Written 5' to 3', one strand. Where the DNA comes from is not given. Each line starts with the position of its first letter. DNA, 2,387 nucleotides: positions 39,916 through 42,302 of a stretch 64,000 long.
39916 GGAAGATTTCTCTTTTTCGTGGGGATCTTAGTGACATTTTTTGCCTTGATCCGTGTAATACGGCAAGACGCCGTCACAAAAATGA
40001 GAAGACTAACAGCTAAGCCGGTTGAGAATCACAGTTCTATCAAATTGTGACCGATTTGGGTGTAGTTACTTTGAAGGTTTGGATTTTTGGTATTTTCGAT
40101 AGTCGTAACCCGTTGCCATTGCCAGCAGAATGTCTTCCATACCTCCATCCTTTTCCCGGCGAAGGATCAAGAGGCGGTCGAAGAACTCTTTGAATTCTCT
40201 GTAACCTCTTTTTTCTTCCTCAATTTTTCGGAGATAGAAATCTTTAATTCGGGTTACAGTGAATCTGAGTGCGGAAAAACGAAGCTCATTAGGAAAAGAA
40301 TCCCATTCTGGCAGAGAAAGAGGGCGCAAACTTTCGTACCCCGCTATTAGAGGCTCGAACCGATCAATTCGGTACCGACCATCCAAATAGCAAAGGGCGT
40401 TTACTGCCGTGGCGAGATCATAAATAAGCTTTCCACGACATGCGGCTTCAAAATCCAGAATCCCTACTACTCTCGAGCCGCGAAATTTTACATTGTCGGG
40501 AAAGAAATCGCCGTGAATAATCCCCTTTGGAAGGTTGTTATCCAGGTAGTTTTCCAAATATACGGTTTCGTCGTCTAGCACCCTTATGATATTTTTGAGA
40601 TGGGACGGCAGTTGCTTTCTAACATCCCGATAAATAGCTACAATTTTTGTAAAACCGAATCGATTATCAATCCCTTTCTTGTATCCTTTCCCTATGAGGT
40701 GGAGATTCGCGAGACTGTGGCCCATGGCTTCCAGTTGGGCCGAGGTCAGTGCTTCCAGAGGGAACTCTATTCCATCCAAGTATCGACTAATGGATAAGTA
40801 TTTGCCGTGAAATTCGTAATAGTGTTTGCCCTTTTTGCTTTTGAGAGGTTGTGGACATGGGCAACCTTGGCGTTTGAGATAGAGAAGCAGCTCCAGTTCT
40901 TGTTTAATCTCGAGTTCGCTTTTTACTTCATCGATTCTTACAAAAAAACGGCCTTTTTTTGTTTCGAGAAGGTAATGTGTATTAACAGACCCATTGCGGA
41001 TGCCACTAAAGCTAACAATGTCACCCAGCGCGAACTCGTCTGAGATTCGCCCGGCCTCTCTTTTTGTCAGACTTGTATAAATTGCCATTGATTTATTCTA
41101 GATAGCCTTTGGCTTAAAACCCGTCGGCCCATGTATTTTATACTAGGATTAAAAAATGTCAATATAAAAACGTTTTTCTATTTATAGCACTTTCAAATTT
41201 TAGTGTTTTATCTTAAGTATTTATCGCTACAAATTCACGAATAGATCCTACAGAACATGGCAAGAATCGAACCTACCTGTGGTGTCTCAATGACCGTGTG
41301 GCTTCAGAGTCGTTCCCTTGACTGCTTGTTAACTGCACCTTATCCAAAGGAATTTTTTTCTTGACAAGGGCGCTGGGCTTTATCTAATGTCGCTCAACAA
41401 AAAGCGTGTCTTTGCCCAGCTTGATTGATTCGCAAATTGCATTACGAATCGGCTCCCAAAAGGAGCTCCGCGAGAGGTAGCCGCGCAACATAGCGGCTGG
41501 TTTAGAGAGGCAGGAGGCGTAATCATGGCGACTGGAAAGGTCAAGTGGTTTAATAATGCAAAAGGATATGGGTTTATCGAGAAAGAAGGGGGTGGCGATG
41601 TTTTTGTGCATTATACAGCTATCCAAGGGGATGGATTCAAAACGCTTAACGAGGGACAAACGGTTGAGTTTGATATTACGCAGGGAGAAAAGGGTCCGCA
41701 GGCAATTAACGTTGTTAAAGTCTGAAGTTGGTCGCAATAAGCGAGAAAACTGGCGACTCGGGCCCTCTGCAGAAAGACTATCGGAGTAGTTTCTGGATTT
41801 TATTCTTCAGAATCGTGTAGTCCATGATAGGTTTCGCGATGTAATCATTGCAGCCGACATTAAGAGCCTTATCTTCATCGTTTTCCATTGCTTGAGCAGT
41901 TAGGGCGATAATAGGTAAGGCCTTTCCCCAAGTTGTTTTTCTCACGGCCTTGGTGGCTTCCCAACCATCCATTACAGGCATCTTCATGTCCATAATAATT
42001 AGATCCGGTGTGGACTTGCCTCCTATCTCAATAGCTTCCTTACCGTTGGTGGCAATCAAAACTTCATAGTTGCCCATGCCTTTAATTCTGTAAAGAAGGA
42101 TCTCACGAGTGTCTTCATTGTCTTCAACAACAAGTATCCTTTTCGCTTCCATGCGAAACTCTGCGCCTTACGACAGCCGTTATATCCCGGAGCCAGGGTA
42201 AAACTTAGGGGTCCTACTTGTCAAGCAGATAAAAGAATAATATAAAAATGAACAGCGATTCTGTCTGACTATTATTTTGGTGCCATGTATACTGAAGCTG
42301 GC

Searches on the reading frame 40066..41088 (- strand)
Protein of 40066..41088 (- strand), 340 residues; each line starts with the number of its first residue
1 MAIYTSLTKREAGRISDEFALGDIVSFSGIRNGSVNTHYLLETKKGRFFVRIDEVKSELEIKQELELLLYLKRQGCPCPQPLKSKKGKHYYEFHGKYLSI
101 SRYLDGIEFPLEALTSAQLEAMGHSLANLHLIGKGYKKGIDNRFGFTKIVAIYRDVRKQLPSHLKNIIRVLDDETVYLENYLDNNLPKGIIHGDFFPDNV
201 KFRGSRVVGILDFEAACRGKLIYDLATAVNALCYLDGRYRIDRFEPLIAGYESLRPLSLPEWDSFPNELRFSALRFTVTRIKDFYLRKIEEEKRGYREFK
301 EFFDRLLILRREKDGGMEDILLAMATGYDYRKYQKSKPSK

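Call 3: search_protein_families(library=pfam, proteins=[window:40066-41088:-], max_evalue=0.01)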
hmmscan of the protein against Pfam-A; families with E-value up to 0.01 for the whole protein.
window:40066-41088:- (340 aa): 2 families
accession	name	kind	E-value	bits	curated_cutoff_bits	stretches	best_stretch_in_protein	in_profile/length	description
PF01636.29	APH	-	2.1e-31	110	23.2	1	28-257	3-239/239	Phosphotransferase enzyme family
PF03881.20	Fructosamin_kin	-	2.5e-07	30.7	22.4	1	24-147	19-126/288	Fructosamine kinase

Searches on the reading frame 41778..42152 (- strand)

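Call 3: search_protein_families(library=pfam, proteins=[window:41778-42152:-], max_evalue=0.01)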
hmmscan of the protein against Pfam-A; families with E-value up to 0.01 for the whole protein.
window:41778-42152:- (124 aa): 2 families
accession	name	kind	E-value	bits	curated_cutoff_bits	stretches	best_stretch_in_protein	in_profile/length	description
PF00072.30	Response_reg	-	1.1e-25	90.3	30.2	1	6-115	1-107/111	Response regulator receiver domain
PF23198.2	PDE8A_N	-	7.5e-05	23.1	29.6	1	8-102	14-112/147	PDE8A-like, N-terminal domain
